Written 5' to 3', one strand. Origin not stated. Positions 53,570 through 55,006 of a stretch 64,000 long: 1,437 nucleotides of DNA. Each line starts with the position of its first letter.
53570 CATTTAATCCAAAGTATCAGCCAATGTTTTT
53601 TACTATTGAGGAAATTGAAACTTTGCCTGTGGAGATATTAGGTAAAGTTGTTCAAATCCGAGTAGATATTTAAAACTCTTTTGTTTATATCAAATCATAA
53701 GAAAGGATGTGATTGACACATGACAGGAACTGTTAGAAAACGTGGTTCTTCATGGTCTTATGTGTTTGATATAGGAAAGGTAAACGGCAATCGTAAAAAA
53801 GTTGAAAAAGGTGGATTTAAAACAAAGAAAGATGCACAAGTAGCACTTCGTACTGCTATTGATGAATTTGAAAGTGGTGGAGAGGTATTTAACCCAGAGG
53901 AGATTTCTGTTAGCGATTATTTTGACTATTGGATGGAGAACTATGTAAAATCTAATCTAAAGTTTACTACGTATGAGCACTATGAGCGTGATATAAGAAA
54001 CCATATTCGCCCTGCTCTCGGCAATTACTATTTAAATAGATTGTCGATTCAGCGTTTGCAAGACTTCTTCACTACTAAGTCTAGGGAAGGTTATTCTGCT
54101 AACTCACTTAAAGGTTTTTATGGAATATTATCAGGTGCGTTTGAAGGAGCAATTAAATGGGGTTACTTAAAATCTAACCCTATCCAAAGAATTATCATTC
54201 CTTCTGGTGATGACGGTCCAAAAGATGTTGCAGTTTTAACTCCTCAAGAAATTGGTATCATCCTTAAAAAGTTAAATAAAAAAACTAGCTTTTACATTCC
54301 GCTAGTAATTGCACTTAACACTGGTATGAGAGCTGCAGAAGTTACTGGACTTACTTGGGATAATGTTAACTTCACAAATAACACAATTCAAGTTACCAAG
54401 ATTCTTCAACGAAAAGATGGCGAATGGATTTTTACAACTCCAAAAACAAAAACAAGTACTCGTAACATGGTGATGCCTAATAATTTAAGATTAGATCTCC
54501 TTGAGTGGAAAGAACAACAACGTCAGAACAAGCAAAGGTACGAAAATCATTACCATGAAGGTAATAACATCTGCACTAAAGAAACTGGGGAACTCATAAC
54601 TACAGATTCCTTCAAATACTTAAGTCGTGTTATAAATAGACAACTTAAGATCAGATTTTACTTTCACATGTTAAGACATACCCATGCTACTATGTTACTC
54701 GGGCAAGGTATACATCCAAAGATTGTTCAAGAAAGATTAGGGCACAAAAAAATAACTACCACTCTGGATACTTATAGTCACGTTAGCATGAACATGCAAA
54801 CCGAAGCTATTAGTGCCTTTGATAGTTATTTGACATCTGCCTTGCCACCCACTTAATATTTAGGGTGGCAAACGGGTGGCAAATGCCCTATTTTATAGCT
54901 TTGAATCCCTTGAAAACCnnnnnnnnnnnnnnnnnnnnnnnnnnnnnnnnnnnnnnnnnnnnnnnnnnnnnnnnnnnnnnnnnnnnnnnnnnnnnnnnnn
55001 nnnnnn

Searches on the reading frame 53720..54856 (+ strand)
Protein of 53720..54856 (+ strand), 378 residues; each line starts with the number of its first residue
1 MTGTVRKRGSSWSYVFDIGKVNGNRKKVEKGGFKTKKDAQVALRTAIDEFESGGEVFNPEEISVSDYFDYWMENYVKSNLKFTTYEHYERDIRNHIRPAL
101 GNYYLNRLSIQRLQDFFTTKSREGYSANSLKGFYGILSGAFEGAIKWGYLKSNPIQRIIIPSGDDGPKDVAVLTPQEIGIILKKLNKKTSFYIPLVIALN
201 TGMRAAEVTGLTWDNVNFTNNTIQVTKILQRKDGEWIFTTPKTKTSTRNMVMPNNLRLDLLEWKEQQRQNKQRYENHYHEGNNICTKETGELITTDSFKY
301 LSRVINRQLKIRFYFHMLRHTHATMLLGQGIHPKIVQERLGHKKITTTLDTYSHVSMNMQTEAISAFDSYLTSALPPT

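Call 11: search_protein_families(library=pfam, max_evalue=0.01, proteins=[window:53720-54856:+])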
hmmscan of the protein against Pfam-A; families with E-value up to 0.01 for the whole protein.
window:53720-54856:+ (378 aa): 4 families
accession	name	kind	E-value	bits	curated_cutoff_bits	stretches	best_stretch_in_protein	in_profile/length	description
PF00589.27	Phage_integrase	-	3.8e-23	82.6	27.1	1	172-358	2-171/172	Phage integrase family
PF14659.12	Phage_int_SAM_3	-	1.7e-12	47.8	22.6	1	64-116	2-53/58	Phage integrase, N-terminal SAM-like domain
PF14657.12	Arm-DNA-bind_4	-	7.2e-11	42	22.3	1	11-53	1-45/47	Arm DNA-binding domain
PF13102.12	Phage_int_SAM_5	-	4.2e-05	24.3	22.3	1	64-155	2-93/98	Phage integrase SAM-like domain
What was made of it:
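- On Lambda-like tyrosine integrase system with arm-type sites: PF14657, PF14659 and PF00589 in the protein encoded at 53720-54856 (call 11).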

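Call 29: find_related_loci(query=window:53720-54856:+, collection=viral_contigs, flank=3000)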
Query window:53720-54856:+ (378 aa) in viral_contigs; peptide patterns used: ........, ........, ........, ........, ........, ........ (x = any residue, [..] = any of these).
37 stretches matched a pattern; 19 encode a relative of the query (tblastn E <= 1e-3); 19 distinct loci.
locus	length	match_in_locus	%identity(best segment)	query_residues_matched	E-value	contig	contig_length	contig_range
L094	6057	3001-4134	40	1-371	3e-92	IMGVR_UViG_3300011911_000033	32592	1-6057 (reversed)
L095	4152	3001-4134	40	1-371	1e-91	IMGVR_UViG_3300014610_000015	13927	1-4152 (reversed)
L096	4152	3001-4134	40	1-371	1e-91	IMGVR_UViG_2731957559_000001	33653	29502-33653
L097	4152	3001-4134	40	1-371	2e-91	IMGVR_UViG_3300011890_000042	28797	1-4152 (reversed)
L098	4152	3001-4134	39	1-371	8e-91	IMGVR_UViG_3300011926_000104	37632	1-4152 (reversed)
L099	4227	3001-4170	32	4-359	4e-55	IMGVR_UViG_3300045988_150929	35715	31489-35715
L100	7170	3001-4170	32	4-359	2e-54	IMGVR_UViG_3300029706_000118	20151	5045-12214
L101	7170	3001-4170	32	4-359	2e-54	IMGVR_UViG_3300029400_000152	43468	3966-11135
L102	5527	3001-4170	32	4-359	2e-54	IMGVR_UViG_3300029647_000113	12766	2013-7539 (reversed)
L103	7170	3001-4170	32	4-359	2e-54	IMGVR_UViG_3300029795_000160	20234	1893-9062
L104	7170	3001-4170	32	4-359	6e-54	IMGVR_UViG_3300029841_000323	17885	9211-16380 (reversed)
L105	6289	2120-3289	32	4-359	2e-52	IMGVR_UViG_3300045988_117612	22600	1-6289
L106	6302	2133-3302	32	4-359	6e-52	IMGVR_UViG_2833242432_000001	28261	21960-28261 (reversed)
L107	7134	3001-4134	40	1-371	1e-91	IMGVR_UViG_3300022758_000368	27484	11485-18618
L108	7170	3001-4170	32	4-359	6e-54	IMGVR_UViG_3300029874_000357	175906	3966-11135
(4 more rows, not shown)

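Call 42: find_homologous_proteins(query=window:53720-54856:+, max_evalue=1e-40)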
Query window:53720-54856:+ (378 aa): 1776 proteins with E <= 1e-40 among 5614 candidates; the best 120 are listed.
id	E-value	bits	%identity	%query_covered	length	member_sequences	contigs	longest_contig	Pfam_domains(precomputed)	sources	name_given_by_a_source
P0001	9.1e-256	865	100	100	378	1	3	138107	PF14659.13,PF14657.13,PF00589.28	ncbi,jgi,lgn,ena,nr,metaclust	ncbi:MAG TPA: site-specific integrase [Clostridiales bacterium]|nr:MAG: hypothetical protein A2Y22_0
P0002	1.9e-206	703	80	100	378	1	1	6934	PF14659.13,PF14657.13,PF00589.28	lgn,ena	-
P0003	2.1e-151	522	59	99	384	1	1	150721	PF14659.13,PF14657.13,PF00589.28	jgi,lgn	-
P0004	3.5e-141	488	58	99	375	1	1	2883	PF14659.13,PF14657.13,PF00589.28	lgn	-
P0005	1.3e-134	467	54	99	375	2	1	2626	PF14659.13,PF14657.13,PF00589.28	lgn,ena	-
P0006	5.2e-114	399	49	97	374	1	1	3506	PF14659.13,PF14657.13,PF00589.28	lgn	-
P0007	1.1e-113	398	50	99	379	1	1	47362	PF14659.13,PF14657.13,PF00589.28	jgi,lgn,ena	-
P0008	3.3e-113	396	50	99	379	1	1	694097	PF14659.13,PF14657.13,PF00589.28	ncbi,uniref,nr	ncbi:tyrosine-type recombinase/integrase [Oceanirhabdus seepicola]|uniref:Site-specific integrase n=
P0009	1.1e-112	394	49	98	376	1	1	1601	PF14659.13,PF14657.13,PF00589.28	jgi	-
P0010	3.6e-112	393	49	99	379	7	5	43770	PF14659.13,PF14657.13,PF00589.28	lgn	-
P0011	4.1e-112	393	49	98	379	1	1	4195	PF14659.13,PF14657.13,PF00589.28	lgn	-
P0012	4.5e-112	392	48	99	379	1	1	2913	PF14659.13,PF14657.13,PF00589.28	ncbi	-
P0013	4.8e-112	392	49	99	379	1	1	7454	PF14659.13,PF14657.13,PF00589.28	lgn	-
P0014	6.1e-112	392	48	98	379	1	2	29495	PF14659.13,PF14657.13,PF00589.28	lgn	-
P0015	1.4e-111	391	50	99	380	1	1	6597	PF14659.13,PF14657.13,PF00589.28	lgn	-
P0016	3.0e-111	390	49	98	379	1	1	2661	PF14659.13,PF14657.13,PF00589.28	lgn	-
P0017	3.3e-111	390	48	98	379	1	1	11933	PF14659.13,PF14657.13,PF00589.28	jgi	-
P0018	8.2e-111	388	49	99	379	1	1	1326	PF14659.13,PF14657.13,PF00589.28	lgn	-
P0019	1.1e-110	388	50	97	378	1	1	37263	PF14659.13,PF14657.13,PF00589.28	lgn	-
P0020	1.2e-110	388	49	98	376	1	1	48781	PF14659.13,PF14657.13,PF00589.28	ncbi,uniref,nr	ncbi:site-specific integrase [Clostridium ihumii]|uniref:site-specific integrase n=1 Tax=Clostridium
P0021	1.6e-110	387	49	99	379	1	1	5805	PF14659.13,PF14657.13,PF00589.28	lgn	-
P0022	1.7e-110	387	49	97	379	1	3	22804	PF14659.13,PF14657.13,PF00589.28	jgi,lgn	jgi:ATP-dependent helicase/nuclease subunit A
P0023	7.9e-110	385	48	99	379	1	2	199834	PF14659.13,PF14657.13,PF00589.28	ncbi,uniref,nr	ncbi:site-specific integrase [Clostridiaceae bacterium UIB06]|uniref:Site-specific integrase n=1 Tax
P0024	9.5e-110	385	49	98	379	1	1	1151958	PF14659.13,PF14657.13,PF00589.28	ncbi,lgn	ncbi:site-specific integrase [Clostridium botulinum]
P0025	1.2e-109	385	49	99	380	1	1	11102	PF14659.13,PF14657.13,PF00589.28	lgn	-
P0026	1.7e-109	384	48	99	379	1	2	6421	PF14659.13,PF14657.13,PF00589.28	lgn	-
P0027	2.3e-109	384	49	98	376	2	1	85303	PF14659.13,PF14657.13,PF00589.28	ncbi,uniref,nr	ncbi:Site-specific recombinase XerD [Natronincola ferrireducens]|uniref:Site-specific recombinase Xe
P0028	2.6e-109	383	48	98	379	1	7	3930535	PF14659.13,PF14657.13,PF00589.28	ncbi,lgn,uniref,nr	ncbi:site-specific integrase [Clostridium botulinum]|uniref:site-specific integrase n=1 Tax=Clostrid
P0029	3.4e-109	383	49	98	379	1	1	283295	PF14659.13,PF14657.13,PF00589.28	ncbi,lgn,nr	ncbi:site-specific integrase [Clostridium botulinum]|nr:site-specific integrase [Clostridium botulin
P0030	3.9e-109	383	47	99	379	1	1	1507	PF14659.13,PF14657.13,PF00589.28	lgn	-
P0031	3.9e-109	383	48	99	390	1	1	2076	PF14659.13,PF14657.13,PF00589.28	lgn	-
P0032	1.1e-108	381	48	99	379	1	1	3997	PF14659.13,PF14657.13,PF00589.28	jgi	-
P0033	1.2e-108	381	48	99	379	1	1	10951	PF14659.13,PF14657.13,PF00589.28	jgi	-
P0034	1.4e-108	381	48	98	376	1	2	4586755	PF14659.13,PF14657.13,PF00589.28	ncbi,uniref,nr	ncbi:site-specific integrase [Clostridium formicaceticum]|uniref:Site-specific integrase n=1 Tax=Clo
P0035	2.0e-108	380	48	98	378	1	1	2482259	PF14659.13,PF14657.13,PF00589.28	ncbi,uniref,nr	ncbi:site-specific integrase [Caminicella sporogenes]|uniref:site-specific integrase n=1 Tax=Caminic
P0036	2.3e-108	380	48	98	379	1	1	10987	PF14659.13,PF00589.28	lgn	-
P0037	3.3e-108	380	48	99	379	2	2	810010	PF14659.13,PF14657.13,PF00589.28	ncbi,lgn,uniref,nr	ncbi:site-specific integrase [Clostridium botulinum]|uniref:site-specific integrase n=1 Tax=Clostrid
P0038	6.4e-108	379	49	99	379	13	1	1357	PF14659.13,PF14657.13,PF00589.28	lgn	-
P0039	6.7e-108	379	48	100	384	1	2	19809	PF14659.13,PF14657.13,PF00589.28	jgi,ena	-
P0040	7.6e-108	379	47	99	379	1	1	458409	PF14659.13,PF14657.13,PF00589.28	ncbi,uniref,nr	ncbi:site-specific integrase [Clostridium ganghwense]|uniref:Tyrosine-type recombinase/integrase n=1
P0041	9.5e-108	378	48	100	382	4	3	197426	PF14659.13,PF14657.13,PF00589.28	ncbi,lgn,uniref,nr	ncbi:tyrosine-type recombinase/integrase [Clostridium tyrobutyricum]|uniref:tyrosine-type recombinas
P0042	1.4e-107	378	48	99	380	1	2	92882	PF14659.13,PF14657.13,PF00589.28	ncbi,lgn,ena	-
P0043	1.8e-107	377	47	99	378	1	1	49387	PF14659.13,PF14657.13,PF00589.28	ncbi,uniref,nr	ncbi:tyrosine-type recombinase/integrase [Anaerophilus nitritogenes]|uniref:tyrosine-type recombinas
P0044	3.1e-107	377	48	98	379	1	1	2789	PF14659.13,PF14657.13,PF00589.28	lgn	-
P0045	4.1e-107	376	48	99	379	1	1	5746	PF14659.13,PF14657.13,PF00589.28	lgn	-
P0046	4.7e-107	376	48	98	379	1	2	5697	PF14659.13,PF14657.13,PF00589.28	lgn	-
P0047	5.2e-107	376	47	98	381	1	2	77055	PF14659.13,PF14657.13,PF00589.28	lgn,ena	-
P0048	5.5e-107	376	47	98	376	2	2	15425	PF14659.13,PF00589.28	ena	-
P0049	6.7e-107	375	47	99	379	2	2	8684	PF14659.13,PF14657.13,PF00589.28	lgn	-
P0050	7.2e-107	375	48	99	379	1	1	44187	PF14659.13,PF14657.13,PF00589.28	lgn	-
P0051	1.1e-106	375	47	99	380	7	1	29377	PF14659.13,PF14657.13,PF00589.28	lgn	-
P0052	1.2e-106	375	48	98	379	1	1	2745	PF14659.13,PF14657.13,PF00589.28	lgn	-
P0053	1.2e-106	375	48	99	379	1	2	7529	PF14659.13,PF14657.13,PF00589.28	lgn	-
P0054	1.5e-106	374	48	98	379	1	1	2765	PF14659.13,PF14657.13,PF00589.28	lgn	-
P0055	1.5e-106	374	48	98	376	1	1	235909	PF14659.13,PF14657.13,PF00589.28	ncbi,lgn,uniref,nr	ncbi:tyrosine-type recombinase/integrase [Niallia taxi]|uniref:tyrosine-type recombinase/integrase n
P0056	1.6e-106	374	48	99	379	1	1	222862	PF14659.13,PF14657.13,PF00589.28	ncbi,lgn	ncbi:TPA: tyrosine-type recombinase/integrase [Clostridium sporogenes]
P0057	1.8e-106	374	48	99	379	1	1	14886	PF14659.13,PF14657.13,PF00589.28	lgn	-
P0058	1.8e-106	374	48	99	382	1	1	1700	PF14659.13,PF14657.13,PF00589.28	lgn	-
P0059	4.6e-106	373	48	99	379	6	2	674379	PF14659.13,PF14657.13,PF00589.28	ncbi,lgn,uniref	ncbi:tyrosine-type recombinase/integrase [Clostridium botulinum]|uniref:tyrosine-type recombinase/in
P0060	5.2e-106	373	47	99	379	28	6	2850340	PF14659.13,PF14657.13,PF00589.28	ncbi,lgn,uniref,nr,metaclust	ncbi:site-specific integrase [Clostridium botulinum]|uniref:Phage integrase site specific recombinas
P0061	5.6e-106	372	48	99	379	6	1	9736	PF14659.13,PF14657.13,PF00589.28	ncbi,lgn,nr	ncbi:site-specific integrase [Clostridium botulinum]|nr:site-specific integrase [Clostridium botulin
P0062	6.7e-106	372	47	99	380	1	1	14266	PF14659.13,PF14657.13,PF00589.28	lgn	-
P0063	8.2e-106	372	47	98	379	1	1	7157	PF14659.13,PF14657.13,PF00589.28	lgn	-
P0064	1.0e-105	372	47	99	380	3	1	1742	PF14659.13,PF14657.13,PF00589.28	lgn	-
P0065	1.1e-105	371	48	99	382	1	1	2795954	PF14659.13,PF14657.13,PF00589.28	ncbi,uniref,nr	ncbi:site-specific integrase [Clostridium sp. JN-1]|uniref:tyrosine-type recombinase/integrase n=1 T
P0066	1.7e-105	371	47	99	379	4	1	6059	PF14659.13,PF14657.13,PF00589.28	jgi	-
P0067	1.8e-105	371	48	99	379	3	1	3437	PF14659.13,PF14657.13,PF00589.28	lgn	-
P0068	2.1e-105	371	46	99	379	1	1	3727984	PF14659.13,PF14657.13,PF00589.28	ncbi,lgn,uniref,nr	ncbi:tyrosine-type recombinase/integrase [Clostridium bovifaecis]|uniref:Tyrosine-type recombinase/i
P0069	2.2e-105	370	48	98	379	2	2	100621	PF14659.13,PF14657.13,PF00589.28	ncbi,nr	ncbi:tyrosine-type recombinase/integrase [Eubacterium multiforme]|nr:tyrosine-type recombinase/integ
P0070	2.7e-105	370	47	99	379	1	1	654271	PF14659.13,PF14657.13,PF00589.28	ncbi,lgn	ncbi:site-specific integrase [Clostridium sporogenes]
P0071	5.4e-105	369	47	98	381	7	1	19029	PF14659.13,PF14657.13,PF00589.28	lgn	-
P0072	6.9e-105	369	49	98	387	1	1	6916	PF14659.13,PF14657.13,PF00589.28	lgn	-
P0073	8.0e-105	369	48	98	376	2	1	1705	PF14659.13,PF14657.13,PF00589.28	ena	-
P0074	1.1e-104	368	48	98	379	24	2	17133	PF14659.13,PF14657.13,PF00589.28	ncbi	-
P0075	1.2e-104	368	47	98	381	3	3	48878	PF14659.13,PF14657.13,PF00589.28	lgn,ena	-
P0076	1.8e-104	367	47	98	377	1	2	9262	PF14659.13,PF14657.13,PF00589.28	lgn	-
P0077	2.2e-104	367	47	99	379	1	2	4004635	PF14659.13,PF14657.13,PF00589.28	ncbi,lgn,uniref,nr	ncbi:site-specific integrase [Clostridium botulinum]|uniref:Site-specific integrase n=1 Tax=Clostrid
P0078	2.3e-104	367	46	98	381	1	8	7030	PF14659.13,PF14657.13,PF00589.28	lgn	-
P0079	2.4e-104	367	47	99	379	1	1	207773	PF14659.13,PF14657.13,PF00589.28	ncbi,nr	ncbi:site-specific integrase [Clostridium botulinum]|nr:site-specific integrase [Clostridium botulin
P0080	3.1e-104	367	46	98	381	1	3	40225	PF14659.13,PF14657.13,PF00589.28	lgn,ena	-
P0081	3.1e-104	367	47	99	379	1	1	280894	PF14659.13,PF14657.13,PF00589.28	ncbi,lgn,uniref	ncbi:tyrosine-type recombinase/integrase [Clostridium botulinum]|uniref:tyrosine-type recombinase/in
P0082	3.5e-104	367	46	98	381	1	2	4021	PF14659.13,PF14657.13,PF00589.28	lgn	-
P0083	3.6e-104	366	47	98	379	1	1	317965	PF14659.13,PF14657.13,PF00589.28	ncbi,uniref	ncbi:tyrosine-type recombinase/integrase [Clostridium oceanicum]|uniref:Site-specific integrase n=1 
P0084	4.1e-104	366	47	98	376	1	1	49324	PF14659.13,PF14657.13,PF00589.28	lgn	-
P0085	4.3e-104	366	47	99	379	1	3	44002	PF14659.13,PF14657.13,PF00589.28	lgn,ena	-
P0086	4.7e-104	366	47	99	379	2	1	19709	PF14659.13,PF14657.13,PF00589.28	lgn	-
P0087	5.0e-104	366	47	99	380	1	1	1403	PF14659.13,PF14657.13,PF00589.28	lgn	-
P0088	5.7e-104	366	47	98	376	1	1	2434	PF14659.13,PF14657.13,PF00589.28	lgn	-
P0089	5.8e-104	366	47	99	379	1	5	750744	PF14659.13,PF14657.13,PF00589.28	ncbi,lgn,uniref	ncbi:tyrosine-type recombinase/integrase [Clostridium botulinum]|uniref:tyrosine-type recombinase/in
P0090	6.6e-104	366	49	98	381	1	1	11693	PF14659.13,PF14657.13,PF00589.28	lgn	-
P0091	6.7e-104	366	47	99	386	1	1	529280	PF14659.13,PF14657.13,PF00589.28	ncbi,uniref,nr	ncbi:site-specific integrase [Clostridium weizhouense]|uniref:Site-specific integrase n=1 Tax=Clostr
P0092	8.7e-104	365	47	98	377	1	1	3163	PF14659.13,PF14657.13,PF00589.28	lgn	-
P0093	9.9e-104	365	48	98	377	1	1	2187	PF14659.13,PF00589.28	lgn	-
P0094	1.1e-103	365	46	99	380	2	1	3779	PF14659.13,PF14657.13,PF00589.28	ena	-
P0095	1.3e-103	365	47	99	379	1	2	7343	PF14659.13,PF14657.13,PF00589.28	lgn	-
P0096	1.7e-103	364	47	98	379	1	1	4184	PF14659.13,PF14657.13,PF00589.28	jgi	jgi:ATP-dependent helicase/nuclease subunit A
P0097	3.8e-103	363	47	98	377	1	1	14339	PF14659.13,PF14657.13,PF00589.28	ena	-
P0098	3.9e-103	363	48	97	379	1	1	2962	PF14659.13,PF14657.13,PF00589.28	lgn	-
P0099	4.1e-103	363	47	98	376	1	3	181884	PF14659.13,PF14657.13,PF00589.28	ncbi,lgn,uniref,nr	ncbi:site-specific integrase [Heyndrickxia camelliae]|uniref:Site-specific integrase n=1 Tax=Heyndri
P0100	4.4e-103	363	48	98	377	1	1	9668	PF14659.13,PF00589.28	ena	-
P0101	4.6e-103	363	47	98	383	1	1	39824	PF14659.13,PF14657.13,PF00589.28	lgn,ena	-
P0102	5.4e-103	363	46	100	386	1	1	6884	PF14659.13,PF14657.13,PF00589.28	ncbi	-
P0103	5.4e-103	363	47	99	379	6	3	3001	PF14659.13,PF14657.13,PF00589.28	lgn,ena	-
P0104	5.7e-103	363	47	98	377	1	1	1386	PF14659.13,PF00589.28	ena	-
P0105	7.2e-103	362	47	99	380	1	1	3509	PF14659.13,PF14657.13,PF00589.28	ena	-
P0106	7.5e-103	362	47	98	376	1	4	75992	PF14659.13,PF14657.13,PF00589.28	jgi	-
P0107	7.9e-103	362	47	98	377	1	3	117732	PF14659.13,PF14657.13,PF00589.28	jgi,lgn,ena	-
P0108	9.1e-103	362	47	97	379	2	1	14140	PF14659.13,PF14657.13,PF00589.28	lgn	-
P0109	1.3e-102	361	47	99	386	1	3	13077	PF14659.13,PF14657.13,PF00589.28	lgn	-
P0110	1.5e-102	361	46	99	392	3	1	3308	PF14659.13,PF14657.13,PF00589.28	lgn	-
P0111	1.7e-102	361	46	99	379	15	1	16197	PF14659.13,PF14657.13,PF00589.28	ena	-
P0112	1.8e-102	361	45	98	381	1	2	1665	PF14659.13,PF14657.13,PF00589.28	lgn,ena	-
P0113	1.8e-102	361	47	98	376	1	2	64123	PF14659.13,PF14657.13,PF00589.28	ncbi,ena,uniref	ncbi:site-specific integrase [Heyndrickxia oleronia]|uniref:tyrosine-type recombinase/integrase n=1 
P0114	2.3e-102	361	47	98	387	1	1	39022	PF14659.13,PF14657.13,PF00589.28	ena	-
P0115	2.6e-102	360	47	98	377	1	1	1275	PF14659.13,PF00589.28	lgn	-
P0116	3.1e-102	360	46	98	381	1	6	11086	PF14659.13,PF14657.13,PF00589.28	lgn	-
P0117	3.6e-102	360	46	98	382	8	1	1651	PF14659.13,PF14657.13,PF00589.28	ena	-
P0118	3.7e-102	360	47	98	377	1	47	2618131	PF14659.13,PF14657.13,PF00589.28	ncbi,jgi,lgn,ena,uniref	ncbi:tyrosine-type recombinase/integrase [Clostridium sp.]|jgi:integrase|uniref:tyrosine-type recomb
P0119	3.8e-102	360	47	100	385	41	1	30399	PF14659.13,PF14657.13,PF00589.28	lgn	-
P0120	4.3e-102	360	47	98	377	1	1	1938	PF14659.13,PF14657.13,PF00589.28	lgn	-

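Call 43: find_encoding_contigs(protein=P0002, flank=6000, max_places=4)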
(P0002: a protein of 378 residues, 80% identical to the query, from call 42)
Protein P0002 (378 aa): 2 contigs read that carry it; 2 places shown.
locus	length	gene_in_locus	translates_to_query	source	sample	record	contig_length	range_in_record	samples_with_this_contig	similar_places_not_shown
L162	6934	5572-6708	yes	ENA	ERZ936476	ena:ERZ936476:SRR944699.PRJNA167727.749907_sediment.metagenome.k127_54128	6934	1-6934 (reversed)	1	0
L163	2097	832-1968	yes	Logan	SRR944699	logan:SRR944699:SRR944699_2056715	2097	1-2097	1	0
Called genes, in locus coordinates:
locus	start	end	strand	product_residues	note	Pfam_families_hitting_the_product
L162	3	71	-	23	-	?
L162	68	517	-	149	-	PF08937:ThsB_TIR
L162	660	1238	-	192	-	PF00589:Phage_integrase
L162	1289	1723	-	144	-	-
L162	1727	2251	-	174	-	-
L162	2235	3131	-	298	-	PF09681:Phage_rep_org_N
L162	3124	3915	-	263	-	PF02498:Bro-N, PF03374:ANT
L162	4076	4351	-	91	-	PF12728:HTH_17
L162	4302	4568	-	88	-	-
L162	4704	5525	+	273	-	PF01381:HTH_3, PF12844:HTH_19 (weak), PF13443:HTH_26, PF00717:Peptidase_S24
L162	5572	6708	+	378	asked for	PF14657:Arm-DNA-bind_4, PF14659:Phage_int_SAM_3, PF00589:Phage_integrase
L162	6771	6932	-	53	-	?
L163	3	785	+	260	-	?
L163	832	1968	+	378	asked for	PF14657:Arm-DNA-bind_4, PF14659:Phage_int_SAM_3, PF00589:Phage_integrase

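Call 44: find_encoding_contigs(protein=P0003, flank=6000, max_places=4)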
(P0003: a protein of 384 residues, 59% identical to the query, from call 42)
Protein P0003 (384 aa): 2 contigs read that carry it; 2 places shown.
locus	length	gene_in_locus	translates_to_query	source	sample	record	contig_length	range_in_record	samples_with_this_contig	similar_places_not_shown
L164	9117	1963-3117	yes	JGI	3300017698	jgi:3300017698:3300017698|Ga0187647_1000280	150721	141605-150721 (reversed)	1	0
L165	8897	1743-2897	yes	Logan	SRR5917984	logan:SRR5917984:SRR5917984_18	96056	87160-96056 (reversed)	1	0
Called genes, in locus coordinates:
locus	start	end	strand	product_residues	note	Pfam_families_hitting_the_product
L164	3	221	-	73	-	?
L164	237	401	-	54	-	-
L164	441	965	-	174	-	PF00293:NUDIX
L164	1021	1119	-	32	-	-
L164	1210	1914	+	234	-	PF01381:HTH_3, PF13560:HTH_31, PF00717:Peptidase_S24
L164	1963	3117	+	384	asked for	PF14657:Arm-DNA-bind_4, PF14659:Phage_int_SAM_3, PF00589:Phage_integrase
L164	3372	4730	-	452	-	PF01938:TRAM (weak), PF05958:tRNA_U5-meth_tr, PF01555:N6_N4_Mtase (weak), PF02475:TRM5-TYW2_MTfase (weak), PF05175:MTS, PF09445:Methyltransf_15, PF13649:Methyltransf_25, PF13847:Methyltransf_31, +2 more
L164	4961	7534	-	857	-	PF27449:LtaS_N, PF00884:Sulfatase, PF03009:GDPD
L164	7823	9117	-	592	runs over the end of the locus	PF01321:Creatinase_N, PF16189:Creatinase_N_2, PF00557:Peptidase_M24, PF16188:Peptidase_M24_C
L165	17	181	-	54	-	-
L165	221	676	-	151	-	PF00293:NUDIX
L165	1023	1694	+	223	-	PF13560:HTH_31, PF01381:HTH_3, PF00717:Peptidase_S24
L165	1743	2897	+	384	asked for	PF14657:Arm-DNA-bind_4, PF14659:Phage_int_SAM_3, PF00589:Phage_integrase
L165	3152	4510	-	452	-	PF01938:TRAM (weak), PF05958:tRNA_U5-meth_tr, PF01555:N6_N4_Mtase (weak), PF02475:TRM5-TYW2_MTfase (weak), PF05175:MTS, PF09445:Methyltransf_15, PF13649:Methyltransf_25, PF13847:Methyltransf_31, +2 more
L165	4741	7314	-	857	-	PF27449:LtaS_N, PF00884:Sulfatase, PF03009:GDPD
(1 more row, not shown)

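Call 46: find_encoding_contigs(protein=P0004, flank=3000, max_places=3)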
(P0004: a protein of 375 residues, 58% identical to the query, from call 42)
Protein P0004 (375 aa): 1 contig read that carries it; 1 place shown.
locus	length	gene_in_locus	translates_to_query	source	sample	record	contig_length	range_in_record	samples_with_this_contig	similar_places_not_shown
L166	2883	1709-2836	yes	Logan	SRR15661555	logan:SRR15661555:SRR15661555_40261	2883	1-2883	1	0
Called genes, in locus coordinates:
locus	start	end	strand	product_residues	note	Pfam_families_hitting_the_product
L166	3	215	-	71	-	?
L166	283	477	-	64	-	PF12844:HTH_19 (weak), PF13560:HTH_31, PF01381:HTH_3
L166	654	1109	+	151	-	PF12844:HTH_19, PF13560:HTH_31, PF01381:HTH_3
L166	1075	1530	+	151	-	PF06114:Peptidase_M78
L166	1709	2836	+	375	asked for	PF14657:Arm-DNA-bind_4, PF14659:Phage_int_SAM_3, PF00589:Phage_integrase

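Call 47: find_encoding_contigs(protein=P0005, flank=3000, max_places=3)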
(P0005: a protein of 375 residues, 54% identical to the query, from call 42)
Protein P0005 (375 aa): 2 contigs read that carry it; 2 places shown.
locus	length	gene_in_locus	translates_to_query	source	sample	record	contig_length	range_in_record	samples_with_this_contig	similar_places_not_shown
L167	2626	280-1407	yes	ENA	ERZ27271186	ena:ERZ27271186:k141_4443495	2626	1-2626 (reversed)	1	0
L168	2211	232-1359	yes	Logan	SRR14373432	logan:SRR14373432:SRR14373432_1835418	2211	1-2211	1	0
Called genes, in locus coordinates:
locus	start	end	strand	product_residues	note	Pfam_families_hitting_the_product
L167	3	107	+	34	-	?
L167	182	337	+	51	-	-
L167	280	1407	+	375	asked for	PF14657:Arm-DNA-bind_4, PF14659:Phage_int_SAM_3, PF00589:Phage_integrase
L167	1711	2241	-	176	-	PF07833:Cu_amine_oxidN1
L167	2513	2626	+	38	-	?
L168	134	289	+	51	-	-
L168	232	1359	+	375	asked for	PF14657:Arm-DNA-bind_4, PF14659:Phage_int_SAM_3, PF00589:Phage_integrase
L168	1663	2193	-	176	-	PF07833:Cu_amine_oxidN1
